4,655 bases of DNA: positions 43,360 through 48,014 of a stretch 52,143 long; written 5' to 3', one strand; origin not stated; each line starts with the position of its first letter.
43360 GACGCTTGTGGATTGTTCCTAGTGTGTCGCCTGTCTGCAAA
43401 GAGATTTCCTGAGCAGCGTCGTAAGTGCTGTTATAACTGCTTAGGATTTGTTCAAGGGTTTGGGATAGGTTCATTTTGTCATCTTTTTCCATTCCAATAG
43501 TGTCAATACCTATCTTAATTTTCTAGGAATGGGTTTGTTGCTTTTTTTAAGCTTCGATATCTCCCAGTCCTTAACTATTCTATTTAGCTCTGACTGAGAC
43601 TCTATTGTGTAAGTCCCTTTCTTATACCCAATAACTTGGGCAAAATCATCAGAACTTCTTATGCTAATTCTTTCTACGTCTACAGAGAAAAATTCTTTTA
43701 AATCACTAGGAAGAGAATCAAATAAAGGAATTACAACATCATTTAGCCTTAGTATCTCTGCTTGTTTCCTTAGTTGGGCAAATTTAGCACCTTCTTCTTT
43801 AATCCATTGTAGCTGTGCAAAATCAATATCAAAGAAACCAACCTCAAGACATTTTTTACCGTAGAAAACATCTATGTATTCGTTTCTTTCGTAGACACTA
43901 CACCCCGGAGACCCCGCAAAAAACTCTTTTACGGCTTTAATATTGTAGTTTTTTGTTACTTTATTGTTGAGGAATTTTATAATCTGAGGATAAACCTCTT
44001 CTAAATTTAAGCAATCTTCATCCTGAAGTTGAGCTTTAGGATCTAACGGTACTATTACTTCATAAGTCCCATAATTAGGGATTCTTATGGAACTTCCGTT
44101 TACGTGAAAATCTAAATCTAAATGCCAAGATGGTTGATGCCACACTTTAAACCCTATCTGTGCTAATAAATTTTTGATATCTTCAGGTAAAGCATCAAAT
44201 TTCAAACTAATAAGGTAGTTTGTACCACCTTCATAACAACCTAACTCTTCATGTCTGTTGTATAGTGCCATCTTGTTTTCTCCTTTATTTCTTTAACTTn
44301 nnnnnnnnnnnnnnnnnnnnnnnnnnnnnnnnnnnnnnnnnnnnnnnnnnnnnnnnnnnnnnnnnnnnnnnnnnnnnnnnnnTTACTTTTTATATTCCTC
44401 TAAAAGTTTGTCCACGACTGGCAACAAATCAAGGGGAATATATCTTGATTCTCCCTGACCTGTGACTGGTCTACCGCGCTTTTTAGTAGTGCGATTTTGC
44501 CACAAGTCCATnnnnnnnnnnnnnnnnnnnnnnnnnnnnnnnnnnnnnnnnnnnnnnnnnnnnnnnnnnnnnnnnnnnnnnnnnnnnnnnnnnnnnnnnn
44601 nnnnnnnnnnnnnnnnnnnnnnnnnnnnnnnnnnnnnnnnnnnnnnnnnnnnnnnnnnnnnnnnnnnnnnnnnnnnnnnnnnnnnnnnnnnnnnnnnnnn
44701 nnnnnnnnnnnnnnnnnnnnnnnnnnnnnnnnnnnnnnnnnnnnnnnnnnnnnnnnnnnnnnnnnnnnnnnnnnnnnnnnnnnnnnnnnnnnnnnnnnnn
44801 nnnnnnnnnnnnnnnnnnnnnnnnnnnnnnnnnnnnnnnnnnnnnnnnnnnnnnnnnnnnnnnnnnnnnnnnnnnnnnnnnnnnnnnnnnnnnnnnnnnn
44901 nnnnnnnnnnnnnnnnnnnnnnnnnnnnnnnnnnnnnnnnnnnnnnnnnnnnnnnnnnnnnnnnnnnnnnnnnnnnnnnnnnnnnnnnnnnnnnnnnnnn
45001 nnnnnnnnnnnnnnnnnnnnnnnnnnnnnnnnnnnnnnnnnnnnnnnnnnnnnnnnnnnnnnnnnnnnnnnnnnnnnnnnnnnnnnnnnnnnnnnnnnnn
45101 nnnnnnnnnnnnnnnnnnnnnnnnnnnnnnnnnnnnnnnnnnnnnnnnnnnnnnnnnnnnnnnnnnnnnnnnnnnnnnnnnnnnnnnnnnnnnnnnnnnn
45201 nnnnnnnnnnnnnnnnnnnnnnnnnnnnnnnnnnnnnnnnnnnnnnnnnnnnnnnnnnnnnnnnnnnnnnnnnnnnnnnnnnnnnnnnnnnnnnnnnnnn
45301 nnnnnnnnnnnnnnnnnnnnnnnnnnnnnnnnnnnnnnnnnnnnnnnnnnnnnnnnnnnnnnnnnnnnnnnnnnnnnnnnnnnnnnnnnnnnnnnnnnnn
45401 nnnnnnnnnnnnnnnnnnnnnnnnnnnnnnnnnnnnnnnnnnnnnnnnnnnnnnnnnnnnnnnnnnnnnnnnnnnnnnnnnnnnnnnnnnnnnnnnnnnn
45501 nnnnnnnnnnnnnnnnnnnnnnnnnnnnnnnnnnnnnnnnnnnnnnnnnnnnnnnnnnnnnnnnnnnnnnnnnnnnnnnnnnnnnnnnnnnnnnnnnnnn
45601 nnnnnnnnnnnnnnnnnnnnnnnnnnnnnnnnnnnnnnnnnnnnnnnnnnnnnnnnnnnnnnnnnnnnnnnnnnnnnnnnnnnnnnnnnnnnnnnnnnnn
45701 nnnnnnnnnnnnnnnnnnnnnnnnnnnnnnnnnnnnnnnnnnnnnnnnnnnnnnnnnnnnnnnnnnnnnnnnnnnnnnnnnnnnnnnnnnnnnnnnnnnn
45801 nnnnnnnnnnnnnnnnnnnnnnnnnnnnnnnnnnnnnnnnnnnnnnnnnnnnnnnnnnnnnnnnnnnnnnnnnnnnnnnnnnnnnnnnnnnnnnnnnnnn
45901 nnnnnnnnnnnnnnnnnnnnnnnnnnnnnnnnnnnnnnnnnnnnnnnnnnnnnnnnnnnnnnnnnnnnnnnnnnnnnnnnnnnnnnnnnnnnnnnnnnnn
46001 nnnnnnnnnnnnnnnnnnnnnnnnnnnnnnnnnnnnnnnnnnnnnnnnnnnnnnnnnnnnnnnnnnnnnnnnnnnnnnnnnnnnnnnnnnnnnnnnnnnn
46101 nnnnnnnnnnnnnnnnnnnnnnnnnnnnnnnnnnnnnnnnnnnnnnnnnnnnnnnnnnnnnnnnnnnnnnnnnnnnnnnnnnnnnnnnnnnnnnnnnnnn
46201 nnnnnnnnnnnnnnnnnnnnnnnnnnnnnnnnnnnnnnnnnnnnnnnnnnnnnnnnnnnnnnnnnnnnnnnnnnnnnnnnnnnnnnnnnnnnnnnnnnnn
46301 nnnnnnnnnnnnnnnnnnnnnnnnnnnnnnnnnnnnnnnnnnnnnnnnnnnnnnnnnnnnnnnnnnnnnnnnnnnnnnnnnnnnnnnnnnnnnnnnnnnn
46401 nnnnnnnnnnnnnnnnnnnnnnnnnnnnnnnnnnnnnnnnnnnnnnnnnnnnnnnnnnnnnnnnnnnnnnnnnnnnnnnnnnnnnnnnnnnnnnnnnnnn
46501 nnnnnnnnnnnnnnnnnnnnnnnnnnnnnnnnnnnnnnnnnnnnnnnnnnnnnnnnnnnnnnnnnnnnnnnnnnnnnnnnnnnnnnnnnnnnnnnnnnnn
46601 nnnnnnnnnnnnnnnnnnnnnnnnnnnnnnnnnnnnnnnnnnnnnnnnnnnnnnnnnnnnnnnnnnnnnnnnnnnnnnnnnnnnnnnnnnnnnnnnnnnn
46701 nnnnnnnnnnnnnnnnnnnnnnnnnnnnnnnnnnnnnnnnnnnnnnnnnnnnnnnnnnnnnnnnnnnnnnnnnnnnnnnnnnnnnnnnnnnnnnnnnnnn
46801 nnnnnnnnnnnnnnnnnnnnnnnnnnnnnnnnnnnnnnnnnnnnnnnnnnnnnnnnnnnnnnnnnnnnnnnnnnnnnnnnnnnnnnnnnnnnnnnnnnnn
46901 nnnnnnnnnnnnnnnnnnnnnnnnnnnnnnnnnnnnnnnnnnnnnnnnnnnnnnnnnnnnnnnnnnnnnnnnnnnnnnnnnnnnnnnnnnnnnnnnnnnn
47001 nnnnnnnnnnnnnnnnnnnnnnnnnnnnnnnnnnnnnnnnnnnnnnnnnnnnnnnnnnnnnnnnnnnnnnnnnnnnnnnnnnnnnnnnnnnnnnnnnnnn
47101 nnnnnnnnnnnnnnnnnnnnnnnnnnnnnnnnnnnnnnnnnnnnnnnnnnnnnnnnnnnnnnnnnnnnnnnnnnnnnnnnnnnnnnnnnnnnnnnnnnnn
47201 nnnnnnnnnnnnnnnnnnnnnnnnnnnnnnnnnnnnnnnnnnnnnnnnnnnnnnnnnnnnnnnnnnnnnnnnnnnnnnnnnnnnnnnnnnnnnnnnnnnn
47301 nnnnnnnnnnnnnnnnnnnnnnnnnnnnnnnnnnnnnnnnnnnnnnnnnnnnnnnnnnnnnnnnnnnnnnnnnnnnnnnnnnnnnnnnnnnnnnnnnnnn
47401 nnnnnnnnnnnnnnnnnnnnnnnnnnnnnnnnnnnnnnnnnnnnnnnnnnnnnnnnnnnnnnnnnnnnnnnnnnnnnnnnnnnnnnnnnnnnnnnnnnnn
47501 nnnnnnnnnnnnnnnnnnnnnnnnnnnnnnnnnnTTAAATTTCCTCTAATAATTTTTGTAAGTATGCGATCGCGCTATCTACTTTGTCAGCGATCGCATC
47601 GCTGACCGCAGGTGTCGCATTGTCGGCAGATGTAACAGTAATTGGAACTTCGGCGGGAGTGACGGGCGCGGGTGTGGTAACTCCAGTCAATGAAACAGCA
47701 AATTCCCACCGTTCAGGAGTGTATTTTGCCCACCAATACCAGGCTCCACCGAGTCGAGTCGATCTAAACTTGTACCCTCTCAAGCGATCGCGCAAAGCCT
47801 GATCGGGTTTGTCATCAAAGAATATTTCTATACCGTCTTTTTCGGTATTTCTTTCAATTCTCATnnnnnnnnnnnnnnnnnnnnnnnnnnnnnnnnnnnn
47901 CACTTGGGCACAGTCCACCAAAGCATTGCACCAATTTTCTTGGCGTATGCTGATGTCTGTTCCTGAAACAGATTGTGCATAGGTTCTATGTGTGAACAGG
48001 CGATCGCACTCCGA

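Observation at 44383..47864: Mobile-element-borne RavA/ViaA-like triad (small protein / MoxR AAA+ / VWA) with its own small RHH-like gene and terminator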

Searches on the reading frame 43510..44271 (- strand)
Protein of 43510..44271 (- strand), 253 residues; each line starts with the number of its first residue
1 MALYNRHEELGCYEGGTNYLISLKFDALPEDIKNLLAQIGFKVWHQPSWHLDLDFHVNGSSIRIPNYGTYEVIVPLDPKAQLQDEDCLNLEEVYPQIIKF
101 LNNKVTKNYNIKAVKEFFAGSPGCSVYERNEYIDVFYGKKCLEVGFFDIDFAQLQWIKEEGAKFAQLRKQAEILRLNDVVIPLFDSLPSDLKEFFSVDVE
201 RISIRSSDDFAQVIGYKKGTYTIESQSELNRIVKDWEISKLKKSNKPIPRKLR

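Call 30: search_protein_families(library=pfam, proteins=[window:43510-44271:-], max_evalue=0.1)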
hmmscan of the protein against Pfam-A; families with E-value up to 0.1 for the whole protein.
window:43510-44271:- (253 aa): 0 families

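Call 45: search_protein_families(library=phrogs, proteins=[window:43510-44271:-], max_evalue=0.01)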
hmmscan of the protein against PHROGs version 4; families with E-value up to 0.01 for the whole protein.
window:43510-44271:- (253 aa): 0 families

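Call 95: search_dna_similar(query=window:43510-44271:-, collection=phages, mode=protein, max_evalue=0.001, max_rows=10)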
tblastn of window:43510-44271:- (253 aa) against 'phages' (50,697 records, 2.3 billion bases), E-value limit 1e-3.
No match.

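Call 96: search_dna_similar(query=window:43510-44271:-, collection=plasmids, mode=protein, max_evalue=0.001, max_rows=10)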
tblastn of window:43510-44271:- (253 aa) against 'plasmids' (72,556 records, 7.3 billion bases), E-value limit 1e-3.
No match.

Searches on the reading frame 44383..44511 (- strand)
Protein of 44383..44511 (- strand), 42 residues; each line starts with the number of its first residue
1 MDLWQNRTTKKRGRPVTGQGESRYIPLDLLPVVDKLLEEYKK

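Call 3: search_protein_families(library=pfam, proteins=[window:44383-44511:-], max_evalue=1)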
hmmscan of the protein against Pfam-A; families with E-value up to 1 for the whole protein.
window:44383-44511:- (42 aa): 0 families

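Call 4: search_protein_families(library=ncbifam, proteins=[window:44383-44511:-], max_evalue=1)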
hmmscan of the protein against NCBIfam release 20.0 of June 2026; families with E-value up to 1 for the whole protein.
window:44383-44511:- (42 aa): 0 families

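Call 5: search_protein_families(library=padloc, proteins=[window:44383-44511:-], max_evalue=1)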
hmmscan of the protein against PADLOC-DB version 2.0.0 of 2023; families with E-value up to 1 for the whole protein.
window:44383-44511:- (42 aa): 0 families

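Call 6: search_protein_families(library=phrogs, proteins=[window:44383-44511:-], max_evalue=1)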
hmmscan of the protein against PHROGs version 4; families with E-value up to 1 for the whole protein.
window:44383-44511:- (42 aa): 0 families

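Call 55: search_dna_similar(query=window:44386-44511:-, collection=plasmids, mode=protein, max_evalue=1, max_rows=15)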
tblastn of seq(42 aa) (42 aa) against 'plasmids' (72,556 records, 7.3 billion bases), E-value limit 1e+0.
No match.

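Call 56: search_dna_similar(query=window:44386-44511:-, collection=phages, mode=protein, max_evalue=1, max_rows=15)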
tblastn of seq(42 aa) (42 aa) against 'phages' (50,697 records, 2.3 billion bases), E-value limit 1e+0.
No match.

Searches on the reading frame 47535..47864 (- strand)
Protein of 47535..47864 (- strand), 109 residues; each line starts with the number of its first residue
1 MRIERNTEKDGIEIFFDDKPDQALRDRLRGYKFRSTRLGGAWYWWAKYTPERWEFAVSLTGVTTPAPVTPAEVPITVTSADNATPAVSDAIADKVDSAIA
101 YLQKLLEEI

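Call 3: search_protein_families(library=pfam, proteins=[window:47535-47864:-], max_evalue=1)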
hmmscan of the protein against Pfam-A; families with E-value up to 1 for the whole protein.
window:47535-47864:- (109 aa): 0 families

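Call 4: search_protein_families(library=ncbifam, proteins=[window:47535-47864:-], max_evalue=1)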
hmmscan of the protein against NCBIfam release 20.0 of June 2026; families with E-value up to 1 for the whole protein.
window:47535-47864:- (109 aa): 1 family
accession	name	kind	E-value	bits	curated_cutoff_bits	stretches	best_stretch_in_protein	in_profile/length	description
NF045508.1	PhasinPhaH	equivalog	0.006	16.8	250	1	39-99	43-99/234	phasin PhaH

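Call 5: search_protein_families(library=padloc, proteins=[window:47535-47864:-], max_evalue=1)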
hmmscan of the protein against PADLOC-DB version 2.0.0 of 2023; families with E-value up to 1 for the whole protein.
window:47535-47864:- (109 aa): 0 families

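Call 6: search_protein_families(library=phrogs, proteins=[window:47535-47864:-], max_evalue=1)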
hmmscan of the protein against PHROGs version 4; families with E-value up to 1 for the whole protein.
window:47535-47864:- (109 aa): 3 families
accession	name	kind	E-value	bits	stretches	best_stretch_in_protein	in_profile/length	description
phrog_27491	-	unknown function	2e-08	33.9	1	4-59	329-382/722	-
phrog_19458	-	DNA, RNA and nucleotide metabolism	0.0074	16.9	1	2-43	241-282/306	primase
phrog_6744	-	unknown function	0.096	12.8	1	2-43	293-334/355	-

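Call 59: search_protein_representatives(protein=window:47535-47864:-)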
Query: 109 residues. Proteins with E-value up to 0.001 (for the whole library): 183; up to 1e-10: 4; up to 1e-30: 1. The best 150 are listed.
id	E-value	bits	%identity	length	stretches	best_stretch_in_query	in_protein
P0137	3.8e-47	175.1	79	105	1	1-109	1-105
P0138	3.2e-18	82.0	31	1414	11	12-86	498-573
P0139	4.0e-12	62.4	42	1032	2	5-62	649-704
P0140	1.8e-11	60.4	34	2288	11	33-96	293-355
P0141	8.5e-10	54.9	42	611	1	1-76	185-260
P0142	5.4e-09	52.4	36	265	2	2-66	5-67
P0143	1.6e-08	50.8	41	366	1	3-84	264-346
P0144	1.8e-08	50.6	46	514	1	3-63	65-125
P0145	2.7e-08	50.1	52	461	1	2-63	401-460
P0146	2.7e-08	50.1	42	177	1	3-75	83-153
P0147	5.1e-08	49.2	46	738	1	2-68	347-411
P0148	6.0e-08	49.0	45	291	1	4-72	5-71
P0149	8.7e-08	48.5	41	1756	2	5-59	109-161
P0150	2.0e-07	47.3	41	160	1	3-78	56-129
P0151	2.5e-07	47.0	37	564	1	6-89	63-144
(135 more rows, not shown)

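Call 62: search_protein_families(library=pfam, alignment_id=A2, max_evalue=0.001)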
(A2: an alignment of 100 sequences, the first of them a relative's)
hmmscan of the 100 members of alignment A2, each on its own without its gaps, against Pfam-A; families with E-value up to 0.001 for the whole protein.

A. member 1, P0141 (611 aa): 1 family
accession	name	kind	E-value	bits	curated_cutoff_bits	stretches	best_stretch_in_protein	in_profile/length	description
PF18847.6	LPD29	-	6e-22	78.6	27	1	10-104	1-93/93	Large polyvalent protein associated domain 29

B. families by the number of members that match (of 100 scanned): 13 families
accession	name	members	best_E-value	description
PF18847.6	LPD29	22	8.1e-23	Large polyvalent protein associated domain 29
PF02384.22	N6_Mtase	5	1.6e-08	N-6 DNA Methylase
PF07669.17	Eco57I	4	3.4e-13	Eco57I restriction-modification methylase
PF12083.13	DUF3560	3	8.2e-29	Domain of unknown function (DUF3560)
PF05175.20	MTS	3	9.9e-06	Methyltransferase small domain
PF18840.6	LPD25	2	2e-14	Large polyvalent protein associated domain 25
PF18974.5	DUF5710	2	2.2e-06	Domain of unknown function (DUF5710)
PF19587.5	DUF6094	2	9.3e-06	Uncharacterised methyltransferase family (DUF6094)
PF18850.6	LPD30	1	5.1e-08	Large polyvalent protein associated domain 30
PF11171.13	DUF2958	1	7.2e-06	Protein of unknown function (DUF2958)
PF04153.24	NOT2_3_5_C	1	0.00054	NOT2/NOT3/NOT5 C-terminal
PF00398.26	RrnaAD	1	0.00075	Ribosomal RNA adenine dimethylase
PF24362.2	DUF7518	1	0.00082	Family of unknown function (DUF7518)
